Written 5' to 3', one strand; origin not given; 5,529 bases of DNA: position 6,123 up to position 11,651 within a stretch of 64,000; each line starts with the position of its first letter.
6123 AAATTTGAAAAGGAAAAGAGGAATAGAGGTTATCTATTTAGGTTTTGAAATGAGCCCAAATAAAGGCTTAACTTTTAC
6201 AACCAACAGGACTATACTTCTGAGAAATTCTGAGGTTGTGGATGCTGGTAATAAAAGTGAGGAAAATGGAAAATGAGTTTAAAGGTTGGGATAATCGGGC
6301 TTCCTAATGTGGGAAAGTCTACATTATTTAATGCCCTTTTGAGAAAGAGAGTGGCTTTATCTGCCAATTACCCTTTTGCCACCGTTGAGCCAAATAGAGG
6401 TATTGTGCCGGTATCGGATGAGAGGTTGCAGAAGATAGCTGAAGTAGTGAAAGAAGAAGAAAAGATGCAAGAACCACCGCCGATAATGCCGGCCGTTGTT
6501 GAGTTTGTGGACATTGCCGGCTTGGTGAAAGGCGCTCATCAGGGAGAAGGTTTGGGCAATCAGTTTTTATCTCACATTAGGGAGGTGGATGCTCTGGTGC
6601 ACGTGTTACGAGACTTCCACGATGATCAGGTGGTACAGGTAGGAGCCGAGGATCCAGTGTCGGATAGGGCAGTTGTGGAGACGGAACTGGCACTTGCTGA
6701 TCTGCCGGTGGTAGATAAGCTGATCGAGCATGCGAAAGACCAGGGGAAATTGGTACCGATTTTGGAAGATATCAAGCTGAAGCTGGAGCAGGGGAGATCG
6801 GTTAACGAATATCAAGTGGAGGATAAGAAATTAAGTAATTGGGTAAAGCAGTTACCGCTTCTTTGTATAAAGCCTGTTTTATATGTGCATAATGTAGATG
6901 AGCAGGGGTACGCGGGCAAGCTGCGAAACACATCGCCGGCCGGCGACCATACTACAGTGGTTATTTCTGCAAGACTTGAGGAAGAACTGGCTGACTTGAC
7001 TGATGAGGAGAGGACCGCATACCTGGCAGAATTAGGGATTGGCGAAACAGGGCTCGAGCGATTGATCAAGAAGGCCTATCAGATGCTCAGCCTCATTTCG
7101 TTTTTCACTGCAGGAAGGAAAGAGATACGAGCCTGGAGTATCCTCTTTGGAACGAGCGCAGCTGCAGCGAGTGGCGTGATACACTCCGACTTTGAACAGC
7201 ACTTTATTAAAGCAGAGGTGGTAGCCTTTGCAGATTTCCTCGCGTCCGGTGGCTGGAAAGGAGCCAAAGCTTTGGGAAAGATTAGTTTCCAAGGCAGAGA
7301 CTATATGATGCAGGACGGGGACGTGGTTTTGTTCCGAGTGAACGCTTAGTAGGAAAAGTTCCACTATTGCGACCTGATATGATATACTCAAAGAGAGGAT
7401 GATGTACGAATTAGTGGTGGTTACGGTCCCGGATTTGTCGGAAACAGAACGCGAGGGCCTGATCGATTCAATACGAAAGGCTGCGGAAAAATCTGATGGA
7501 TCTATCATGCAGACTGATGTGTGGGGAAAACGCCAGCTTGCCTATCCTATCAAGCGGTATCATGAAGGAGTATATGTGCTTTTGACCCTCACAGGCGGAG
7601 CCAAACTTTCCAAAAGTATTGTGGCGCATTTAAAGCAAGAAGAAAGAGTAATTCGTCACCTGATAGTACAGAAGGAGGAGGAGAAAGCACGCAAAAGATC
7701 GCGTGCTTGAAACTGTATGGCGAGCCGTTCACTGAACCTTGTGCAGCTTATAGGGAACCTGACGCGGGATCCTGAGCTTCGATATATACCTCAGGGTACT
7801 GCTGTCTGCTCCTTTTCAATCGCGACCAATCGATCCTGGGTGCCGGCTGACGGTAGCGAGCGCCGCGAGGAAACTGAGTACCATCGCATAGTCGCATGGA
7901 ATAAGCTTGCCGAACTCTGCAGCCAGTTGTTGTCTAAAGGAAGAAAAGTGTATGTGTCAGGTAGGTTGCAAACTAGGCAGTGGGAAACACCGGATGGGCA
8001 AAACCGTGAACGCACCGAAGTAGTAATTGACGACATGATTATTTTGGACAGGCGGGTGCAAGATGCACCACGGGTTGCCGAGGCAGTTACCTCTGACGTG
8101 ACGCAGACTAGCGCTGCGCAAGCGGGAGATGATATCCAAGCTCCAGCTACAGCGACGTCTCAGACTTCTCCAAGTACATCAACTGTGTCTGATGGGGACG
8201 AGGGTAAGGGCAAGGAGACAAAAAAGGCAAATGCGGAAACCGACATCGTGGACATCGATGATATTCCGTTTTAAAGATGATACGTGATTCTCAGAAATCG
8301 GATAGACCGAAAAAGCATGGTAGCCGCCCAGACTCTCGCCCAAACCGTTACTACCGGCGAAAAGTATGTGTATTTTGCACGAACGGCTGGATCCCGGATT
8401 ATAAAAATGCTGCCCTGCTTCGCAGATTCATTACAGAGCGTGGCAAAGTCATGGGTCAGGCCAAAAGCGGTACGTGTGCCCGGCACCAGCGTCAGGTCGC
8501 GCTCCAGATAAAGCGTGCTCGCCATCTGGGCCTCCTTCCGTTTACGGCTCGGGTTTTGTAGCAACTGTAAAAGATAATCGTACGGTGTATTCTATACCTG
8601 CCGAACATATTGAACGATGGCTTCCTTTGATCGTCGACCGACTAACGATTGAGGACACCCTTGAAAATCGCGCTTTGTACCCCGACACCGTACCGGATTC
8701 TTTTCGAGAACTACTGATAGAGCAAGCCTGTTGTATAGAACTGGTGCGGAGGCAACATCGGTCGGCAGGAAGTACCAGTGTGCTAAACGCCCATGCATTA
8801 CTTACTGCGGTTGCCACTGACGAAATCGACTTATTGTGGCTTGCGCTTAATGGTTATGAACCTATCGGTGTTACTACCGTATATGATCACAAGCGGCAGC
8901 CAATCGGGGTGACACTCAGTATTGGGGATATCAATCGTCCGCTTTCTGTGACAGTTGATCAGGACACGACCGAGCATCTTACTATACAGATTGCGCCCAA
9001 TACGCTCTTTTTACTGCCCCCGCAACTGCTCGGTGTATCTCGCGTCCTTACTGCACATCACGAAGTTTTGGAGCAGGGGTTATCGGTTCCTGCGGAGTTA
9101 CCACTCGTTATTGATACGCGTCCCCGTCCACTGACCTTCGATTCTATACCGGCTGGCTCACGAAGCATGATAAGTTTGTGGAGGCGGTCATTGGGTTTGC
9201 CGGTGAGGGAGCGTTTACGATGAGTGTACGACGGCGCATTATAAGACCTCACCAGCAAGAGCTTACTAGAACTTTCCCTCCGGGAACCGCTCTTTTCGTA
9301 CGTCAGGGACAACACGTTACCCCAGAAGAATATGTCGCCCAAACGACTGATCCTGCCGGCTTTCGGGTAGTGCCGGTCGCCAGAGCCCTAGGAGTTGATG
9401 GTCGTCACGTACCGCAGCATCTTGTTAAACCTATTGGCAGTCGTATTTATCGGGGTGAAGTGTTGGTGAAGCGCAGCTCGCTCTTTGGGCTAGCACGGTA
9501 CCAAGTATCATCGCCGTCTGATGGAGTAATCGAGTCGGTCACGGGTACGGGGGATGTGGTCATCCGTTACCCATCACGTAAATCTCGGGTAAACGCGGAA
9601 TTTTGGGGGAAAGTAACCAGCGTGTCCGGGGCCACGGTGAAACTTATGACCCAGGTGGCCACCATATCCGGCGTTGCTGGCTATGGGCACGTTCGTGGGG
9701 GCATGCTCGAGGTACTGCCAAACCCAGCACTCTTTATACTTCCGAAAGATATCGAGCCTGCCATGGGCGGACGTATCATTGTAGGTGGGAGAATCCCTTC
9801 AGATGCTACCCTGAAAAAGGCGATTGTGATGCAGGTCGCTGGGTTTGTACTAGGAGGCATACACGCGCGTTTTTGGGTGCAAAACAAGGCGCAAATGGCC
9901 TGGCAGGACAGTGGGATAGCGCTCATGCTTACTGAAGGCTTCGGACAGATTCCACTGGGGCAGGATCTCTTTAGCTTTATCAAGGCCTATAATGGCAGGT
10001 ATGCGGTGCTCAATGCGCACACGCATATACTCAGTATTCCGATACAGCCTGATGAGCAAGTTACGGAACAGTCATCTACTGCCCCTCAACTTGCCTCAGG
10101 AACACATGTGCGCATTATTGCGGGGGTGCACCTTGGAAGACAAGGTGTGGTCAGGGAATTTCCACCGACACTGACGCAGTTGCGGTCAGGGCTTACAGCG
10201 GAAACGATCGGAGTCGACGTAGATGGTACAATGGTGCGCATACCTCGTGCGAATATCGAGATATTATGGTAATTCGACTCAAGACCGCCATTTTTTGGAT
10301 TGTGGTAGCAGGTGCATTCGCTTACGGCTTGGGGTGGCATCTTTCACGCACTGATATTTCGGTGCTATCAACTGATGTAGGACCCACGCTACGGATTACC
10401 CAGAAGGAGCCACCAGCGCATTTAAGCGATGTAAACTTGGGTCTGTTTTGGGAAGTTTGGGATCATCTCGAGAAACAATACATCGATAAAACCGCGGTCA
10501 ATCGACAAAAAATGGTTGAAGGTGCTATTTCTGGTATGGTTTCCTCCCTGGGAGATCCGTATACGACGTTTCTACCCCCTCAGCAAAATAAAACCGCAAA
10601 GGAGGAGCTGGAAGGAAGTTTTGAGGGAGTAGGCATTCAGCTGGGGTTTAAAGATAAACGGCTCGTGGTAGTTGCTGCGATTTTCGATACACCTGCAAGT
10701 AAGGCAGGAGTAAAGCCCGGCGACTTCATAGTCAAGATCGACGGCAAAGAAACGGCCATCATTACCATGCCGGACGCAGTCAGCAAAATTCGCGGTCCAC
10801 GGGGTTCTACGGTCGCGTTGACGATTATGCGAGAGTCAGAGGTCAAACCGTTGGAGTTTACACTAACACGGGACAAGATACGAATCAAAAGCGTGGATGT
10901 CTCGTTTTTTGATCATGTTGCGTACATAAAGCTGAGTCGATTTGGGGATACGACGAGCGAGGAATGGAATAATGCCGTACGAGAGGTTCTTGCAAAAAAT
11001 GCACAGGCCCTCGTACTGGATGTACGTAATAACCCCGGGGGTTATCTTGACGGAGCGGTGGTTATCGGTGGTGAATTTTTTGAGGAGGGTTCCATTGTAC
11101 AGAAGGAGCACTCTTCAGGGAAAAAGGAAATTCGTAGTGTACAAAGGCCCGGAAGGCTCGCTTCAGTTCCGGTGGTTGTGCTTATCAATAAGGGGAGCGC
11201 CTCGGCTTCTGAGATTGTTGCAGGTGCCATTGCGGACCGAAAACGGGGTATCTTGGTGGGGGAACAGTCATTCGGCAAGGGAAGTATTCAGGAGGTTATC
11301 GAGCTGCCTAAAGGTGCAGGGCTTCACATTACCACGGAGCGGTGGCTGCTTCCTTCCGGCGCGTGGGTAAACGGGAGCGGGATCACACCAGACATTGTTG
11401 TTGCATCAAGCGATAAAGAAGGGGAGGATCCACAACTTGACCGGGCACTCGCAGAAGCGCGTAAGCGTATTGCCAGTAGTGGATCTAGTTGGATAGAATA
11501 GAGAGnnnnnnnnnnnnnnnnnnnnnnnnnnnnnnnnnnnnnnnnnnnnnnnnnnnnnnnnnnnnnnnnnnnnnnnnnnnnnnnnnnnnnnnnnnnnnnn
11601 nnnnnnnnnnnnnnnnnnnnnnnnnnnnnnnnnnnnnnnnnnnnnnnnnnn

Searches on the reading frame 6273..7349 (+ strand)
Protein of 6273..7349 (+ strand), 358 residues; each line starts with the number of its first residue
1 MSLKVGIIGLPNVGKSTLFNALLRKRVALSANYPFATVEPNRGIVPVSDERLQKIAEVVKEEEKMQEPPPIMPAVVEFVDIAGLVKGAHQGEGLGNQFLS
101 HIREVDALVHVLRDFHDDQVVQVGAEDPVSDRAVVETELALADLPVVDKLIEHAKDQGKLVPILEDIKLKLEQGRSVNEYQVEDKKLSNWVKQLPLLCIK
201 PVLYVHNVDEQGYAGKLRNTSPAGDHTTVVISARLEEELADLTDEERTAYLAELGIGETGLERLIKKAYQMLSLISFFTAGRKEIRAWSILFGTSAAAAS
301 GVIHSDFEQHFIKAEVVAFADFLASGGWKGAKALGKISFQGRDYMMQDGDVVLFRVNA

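Call 62: search_protein_families(library=pfam, proteins=[window:6273-7349:+], max_evalue=0.00001)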
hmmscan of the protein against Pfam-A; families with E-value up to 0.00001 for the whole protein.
window:6273-7349:+ (358 aa): 3 families
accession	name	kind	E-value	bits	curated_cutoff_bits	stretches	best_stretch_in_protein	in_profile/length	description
PF06071.19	YchF-GTPase_C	-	1.3e-31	109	27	1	274-357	1-84/84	Protein of unknown function (DUF933)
PF01926.29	MMR_HSR1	-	1.1e-22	80.8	21.9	1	4-117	1-93/113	50S ribosome-binding GTPase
PF02421.24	FeoB_N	-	4.3e-07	30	27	1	4-51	2-48/156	Ferrous iron transport protein B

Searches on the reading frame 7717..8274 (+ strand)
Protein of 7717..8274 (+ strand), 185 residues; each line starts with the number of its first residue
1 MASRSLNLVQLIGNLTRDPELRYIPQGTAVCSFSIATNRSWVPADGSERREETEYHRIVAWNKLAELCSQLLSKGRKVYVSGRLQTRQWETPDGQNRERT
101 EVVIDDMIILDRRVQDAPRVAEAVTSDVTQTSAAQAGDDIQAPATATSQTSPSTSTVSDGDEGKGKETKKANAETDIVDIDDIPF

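Call 62: search_protein_families(library=pfam, proteins=[window:7717-8274:+], max_evalue=0.00001)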
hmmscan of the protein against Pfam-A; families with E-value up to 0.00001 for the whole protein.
window:7717-8274:+ (185 aa): 1 family
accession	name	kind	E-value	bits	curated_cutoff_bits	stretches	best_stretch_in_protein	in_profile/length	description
PF00436.31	SSB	-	6.8e-37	126.1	26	1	7-108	2-102/104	Single-strand binding protein family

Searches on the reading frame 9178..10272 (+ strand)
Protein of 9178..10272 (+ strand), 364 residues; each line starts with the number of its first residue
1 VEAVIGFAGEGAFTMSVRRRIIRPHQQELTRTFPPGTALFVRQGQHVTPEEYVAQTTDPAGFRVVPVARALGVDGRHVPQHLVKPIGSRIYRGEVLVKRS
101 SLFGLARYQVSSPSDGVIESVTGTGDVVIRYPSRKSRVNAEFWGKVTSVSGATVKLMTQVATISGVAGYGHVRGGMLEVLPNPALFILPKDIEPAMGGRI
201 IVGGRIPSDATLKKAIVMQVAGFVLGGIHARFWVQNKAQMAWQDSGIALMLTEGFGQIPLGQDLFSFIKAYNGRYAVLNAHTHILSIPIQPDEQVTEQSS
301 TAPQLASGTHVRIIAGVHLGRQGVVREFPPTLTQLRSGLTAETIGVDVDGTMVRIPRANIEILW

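Call 62: search_protein_families(library=pfam, proteins=[window:9178-10272:+], max_evalue=0.00001)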
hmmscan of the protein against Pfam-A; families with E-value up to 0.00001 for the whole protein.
window:9178-10272:+ (364 aa): 0 families

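Call 65: search_protein_families(library=pfam, proteins=[window:9178-10272:+], max_evalue=0.05)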
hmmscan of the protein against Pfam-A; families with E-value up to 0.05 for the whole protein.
window:9178-10272:+ (364 aa): 1 family
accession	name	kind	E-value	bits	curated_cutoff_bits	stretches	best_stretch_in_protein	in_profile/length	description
PF00467.35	KOW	-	0.043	14.1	22.3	0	308-327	2-21/32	KOW motif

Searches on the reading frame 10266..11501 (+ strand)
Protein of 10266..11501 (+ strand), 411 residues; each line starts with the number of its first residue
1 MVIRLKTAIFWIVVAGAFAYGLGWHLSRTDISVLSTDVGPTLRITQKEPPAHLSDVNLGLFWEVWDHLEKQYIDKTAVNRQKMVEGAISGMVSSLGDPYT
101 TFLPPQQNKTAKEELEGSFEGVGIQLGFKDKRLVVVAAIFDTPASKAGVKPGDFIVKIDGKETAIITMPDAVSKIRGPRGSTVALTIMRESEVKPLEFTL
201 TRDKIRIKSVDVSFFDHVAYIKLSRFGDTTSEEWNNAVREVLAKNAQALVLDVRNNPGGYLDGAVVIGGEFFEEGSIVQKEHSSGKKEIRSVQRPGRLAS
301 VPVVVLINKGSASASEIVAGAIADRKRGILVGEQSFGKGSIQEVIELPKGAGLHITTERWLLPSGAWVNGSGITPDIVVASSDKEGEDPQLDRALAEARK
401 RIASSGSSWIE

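Call 62: search_protein_families(library=pfam, proteins=[window:10266-11501:+], max_evalue=0.00001)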
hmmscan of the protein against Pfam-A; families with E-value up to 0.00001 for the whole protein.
window:10266-11501:+ (411 aa): 5 families
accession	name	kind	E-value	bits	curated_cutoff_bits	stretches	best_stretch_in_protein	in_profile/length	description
PF03572.23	Peptidase_S41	-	3e-50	170.5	24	1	218-379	2-165/165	Peptidase family S41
PF17820.7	PDZ_6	-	3.8e-11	43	27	1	136-187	3-52/54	PDZ domain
PF13180.12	PDZ_2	-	2.8e-10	40.8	27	1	123-198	4-78/80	PDZ domain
PF22694.1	CtpB_N-like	-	5.2e-09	36.9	27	1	60-103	40-81/85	Activating protease CtpB N-terminal domain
PF00595.29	PDZ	-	6.1e-07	30.2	23.2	1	120-188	12-81/81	PDZ domain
